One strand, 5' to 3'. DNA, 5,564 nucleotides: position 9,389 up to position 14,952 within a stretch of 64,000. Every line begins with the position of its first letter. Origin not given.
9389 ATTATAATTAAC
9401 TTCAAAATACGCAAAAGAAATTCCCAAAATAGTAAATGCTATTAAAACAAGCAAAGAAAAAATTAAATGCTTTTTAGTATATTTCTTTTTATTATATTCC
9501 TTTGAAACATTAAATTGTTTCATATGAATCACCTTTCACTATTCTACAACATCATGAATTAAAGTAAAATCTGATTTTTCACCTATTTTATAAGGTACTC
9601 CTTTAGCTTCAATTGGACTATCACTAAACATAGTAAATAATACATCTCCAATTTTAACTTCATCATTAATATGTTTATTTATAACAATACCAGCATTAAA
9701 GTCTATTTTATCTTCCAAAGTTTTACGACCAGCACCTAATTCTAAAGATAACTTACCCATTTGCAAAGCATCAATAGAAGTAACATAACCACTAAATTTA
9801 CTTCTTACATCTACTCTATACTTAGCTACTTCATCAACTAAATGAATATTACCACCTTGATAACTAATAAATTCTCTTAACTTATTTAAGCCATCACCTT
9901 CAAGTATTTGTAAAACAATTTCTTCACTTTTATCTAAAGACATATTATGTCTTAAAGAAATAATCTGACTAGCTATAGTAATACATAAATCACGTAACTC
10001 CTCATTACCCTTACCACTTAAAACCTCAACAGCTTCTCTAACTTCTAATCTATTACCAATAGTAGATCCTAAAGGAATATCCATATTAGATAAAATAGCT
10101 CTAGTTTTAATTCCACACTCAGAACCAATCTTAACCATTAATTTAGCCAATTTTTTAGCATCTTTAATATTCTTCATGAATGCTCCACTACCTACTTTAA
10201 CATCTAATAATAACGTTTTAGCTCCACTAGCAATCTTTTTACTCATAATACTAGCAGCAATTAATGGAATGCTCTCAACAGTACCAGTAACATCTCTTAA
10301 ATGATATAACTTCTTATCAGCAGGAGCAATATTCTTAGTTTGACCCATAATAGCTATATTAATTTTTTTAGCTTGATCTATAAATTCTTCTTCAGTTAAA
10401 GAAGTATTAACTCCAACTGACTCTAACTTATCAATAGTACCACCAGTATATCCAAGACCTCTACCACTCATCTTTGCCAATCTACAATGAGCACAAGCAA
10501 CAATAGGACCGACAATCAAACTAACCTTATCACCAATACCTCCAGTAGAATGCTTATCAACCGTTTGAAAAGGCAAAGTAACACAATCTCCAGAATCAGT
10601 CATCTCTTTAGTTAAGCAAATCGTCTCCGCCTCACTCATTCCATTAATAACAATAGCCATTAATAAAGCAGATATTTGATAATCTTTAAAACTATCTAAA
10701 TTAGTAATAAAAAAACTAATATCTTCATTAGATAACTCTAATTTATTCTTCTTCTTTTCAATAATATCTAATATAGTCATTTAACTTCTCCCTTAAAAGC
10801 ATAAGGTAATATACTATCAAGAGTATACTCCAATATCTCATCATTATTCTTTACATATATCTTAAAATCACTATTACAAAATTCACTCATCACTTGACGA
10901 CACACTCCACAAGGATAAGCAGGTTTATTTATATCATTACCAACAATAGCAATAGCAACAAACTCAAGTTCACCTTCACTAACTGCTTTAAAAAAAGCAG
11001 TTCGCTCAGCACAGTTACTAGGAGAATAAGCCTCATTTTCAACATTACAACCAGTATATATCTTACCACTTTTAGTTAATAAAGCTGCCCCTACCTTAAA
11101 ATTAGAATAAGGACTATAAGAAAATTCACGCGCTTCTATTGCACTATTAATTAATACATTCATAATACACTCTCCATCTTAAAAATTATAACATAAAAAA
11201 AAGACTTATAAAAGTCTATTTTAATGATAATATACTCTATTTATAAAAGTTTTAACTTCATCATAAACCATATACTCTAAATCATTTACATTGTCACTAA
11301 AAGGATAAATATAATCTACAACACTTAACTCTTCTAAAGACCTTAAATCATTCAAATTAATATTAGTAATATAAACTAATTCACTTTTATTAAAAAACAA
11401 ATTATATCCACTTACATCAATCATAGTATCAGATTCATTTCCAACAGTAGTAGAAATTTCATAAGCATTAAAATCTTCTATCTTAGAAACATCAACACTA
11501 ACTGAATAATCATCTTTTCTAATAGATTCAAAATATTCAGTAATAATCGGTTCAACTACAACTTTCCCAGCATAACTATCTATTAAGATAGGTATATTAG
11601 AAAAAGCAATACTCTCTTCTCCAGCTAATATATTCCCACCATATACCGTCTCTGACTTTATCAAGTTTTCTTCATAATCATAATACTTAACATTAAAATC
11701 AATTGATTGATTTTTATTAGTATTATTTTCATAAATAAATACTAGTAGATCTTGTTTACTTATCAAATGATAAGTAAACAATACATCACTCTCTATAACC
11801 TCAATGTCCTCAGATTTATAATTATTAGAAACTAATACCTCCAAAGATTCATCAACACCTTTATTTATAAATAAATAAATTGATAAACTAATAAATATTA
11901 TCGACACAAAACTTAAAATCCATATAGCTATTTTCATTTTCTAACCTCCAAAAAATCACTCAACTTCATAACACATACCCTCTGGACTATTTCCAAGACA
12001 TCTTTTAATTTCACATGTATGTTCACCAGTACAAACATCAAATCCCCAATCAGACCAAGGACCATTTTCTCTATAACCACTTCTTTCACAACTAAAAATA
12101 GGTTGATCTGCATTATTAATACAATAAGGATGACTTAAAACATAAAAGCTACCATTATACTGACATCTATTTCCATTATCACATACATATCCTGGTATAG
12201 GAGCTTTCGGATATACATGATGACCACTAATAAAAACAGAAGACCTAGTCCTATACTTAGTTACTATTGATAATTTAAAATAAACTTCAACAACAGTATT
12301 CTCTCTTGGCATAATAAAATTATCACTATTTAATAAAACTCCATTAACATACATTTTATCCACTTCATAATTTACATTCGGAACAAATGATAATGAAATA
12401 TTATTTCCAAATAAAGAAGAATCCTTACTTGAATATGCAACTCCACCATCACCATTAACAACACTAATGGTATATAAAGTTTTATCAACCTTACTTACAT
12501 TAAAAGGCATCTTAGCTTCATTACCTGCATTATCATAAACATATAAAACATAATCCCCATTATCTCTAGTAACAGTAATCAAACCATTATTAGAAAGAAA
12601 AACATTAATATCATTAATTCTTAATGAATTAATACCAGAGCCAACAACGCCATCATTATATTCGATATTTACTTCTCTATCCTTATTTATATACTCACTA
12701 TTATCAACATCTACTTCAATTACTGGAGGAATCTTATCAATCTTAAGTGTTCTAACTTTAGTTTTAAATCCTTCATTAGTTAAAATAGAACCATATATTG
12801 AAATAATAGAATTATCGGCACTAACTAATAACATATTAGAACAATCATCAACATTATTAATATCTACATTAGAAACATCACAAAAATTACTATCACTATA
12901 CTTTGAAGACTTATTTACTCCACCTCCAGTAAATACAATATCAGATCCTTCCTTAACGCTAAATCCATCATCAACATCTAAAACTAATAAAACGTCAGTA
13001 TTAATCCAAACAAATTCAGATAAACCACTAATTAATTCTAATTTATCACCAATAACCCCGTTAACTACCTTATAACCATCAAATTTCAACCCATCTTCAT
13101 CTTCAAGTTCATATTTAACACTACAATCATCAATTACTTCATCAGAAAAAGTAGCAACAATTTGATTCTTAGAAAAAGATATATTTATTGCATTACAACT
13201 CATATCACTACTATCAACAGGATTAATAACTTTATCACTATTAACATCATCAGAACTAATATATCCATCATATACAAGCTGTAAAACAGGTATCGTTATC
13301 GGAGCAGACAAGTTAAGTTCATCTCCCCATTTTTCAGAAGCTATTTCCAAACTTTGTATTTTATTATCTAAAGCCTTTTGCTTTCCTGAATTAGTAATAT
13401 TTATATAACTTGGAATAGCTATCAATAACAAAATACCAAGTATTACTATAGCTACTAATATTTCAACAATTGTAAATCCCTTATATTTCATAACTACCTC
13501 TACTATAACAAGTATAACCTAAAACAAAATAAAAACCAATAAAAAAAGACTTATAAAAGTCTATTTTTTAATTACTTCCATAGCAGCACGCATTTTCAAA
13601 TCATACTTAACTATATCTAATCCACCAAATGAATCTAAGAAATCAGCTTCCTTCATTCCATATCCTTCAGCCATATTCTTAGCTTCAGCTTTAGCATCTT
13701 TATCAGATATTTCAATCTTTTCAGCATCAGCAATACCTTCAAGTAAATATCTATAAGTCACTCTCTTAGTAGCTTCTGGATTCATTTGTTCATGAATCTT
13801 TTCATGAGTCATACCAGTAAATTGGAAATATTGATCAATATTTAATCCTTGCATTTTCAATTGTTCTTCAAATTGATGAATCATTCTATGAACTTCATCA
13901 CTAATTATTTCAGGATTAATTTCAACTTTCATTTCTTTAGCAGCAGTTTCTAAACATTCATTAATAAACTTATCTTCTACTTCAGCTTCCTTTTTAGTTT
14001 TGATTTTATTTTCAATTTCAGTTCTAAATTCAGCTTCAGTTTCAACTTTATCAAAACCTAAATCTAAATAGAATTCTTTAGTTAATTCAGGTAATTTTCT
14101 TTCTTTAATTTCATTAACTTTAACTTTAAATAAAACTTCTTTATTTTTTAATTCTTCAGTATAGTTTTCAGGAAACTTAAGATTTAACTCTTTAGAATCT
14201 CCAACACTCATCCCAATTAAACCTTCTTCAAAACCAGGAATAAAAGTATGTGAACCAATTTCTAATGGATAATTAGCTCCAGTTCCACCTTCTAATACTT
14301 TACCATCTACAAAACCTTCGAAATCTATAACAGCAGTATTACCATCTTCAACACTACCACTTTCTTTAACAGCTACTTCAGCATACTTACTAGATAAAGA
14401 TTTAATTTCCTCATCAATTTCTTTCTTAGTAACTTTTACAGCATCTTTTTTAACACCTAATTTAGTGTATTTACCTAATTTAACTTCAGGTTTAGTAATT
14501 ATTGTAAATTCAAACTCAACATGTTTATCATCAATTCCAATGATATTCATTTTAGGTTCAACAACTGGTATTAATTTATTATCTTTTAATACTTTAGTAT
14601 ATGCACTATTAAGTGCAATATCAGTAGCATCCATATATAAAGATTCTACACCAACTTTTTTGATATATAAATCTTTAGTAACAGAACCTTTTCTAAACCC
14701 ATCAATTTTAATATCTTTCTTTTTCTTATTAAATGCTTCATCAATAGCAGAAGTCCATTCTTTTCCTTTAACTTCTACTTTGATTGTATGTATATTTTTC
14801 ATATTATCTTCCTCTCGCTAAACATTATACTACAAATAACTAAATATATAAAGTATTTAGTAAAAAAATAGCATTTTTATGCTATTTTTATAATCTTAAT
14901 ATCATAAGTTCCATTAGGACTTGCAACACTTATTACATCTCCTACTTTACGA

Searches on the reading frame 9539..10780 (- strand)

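Call 5: search_protein_families(library=pfam, proteins=[window:9539-10780:-], max_evalue=0.01)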
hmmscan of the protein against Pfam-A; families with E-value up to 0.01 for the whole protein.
window:9539-10780:- (413 aa): 4 families
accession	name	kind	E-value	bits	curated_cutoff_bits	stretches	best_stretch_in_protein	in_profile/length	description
PF00591.27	Glycos_transf_3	-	1.6e-36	126.7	27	1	72-281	3-234/253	Glycosyl transferase family, a/b domain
PF07831.19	PYNP_C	-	4.7e-19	68.3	27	1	332-398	1-67/75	Pyrimidine nucleoside phosphorylase C-terminal domain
PF02885.22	Glycos_trans_3N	-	3.6e-12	46.3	26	1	5-64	2-63/63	Glycosyl transferase family, helical bundle domain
PF02680.19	DUF211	-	0.0091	16.6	22.1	0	283-320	41-80/89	Uncharacterized ArCR, COG1888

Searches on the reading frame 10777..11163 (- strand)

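Call 5: search_protein_families(library=pfam, proteins=[window:10777-11163:-], max_evalue=0.01)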
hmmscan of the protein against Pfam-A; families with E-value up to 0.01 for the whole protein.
window:10777-11163:- (128 aa): 3 families
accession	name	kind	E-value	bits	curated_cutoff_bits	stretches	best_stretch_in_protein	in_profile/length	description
PF00383.29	dCMP_cyt_deam_1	-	4e-17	62.4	25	1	5-99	8-97/102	Cytidine and deoxycytidylate deaminase zinc-binding region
PF08211.18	dCMP_cyt_deam_2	-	2.6e-11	44.2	25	1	4-65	44-105/130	Cytidine and deoxycytidylate deaminase zinc-binding region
PF14421.12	LmjF365940-deam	-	0.0056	16.9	27.1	0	77-104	175-203/218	LmjF365940 subfamily CDD/CDA-like deaminase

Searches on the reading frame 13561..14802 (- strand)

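Call 5: search_protein_families(library=pfam, proteins=[window:13561-14802:-], max_evalue=0.01)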
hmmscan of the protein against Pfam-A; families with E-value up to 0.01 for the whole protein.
window:13561-14802:- (413 aa): 3 families
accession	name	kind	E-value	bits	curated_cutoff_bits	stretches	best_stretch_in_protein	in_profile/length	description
PF05698.19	Trigger_C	-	1e-33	117.1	22.7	1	257-412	3-161/162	Bacterial trigger factor protein (TF) C-terminus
PF05697.18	Trigger_N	-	4.3e-30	105.3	22.2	1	5-136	13-144/144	Bacterial trigger factor protein (TF)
PF00254.34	FKBP_C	-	1.2e-14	54.9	21.1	1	151-229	5-93/94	FKBP-type peptidyl-prolyl cis-trans isomerase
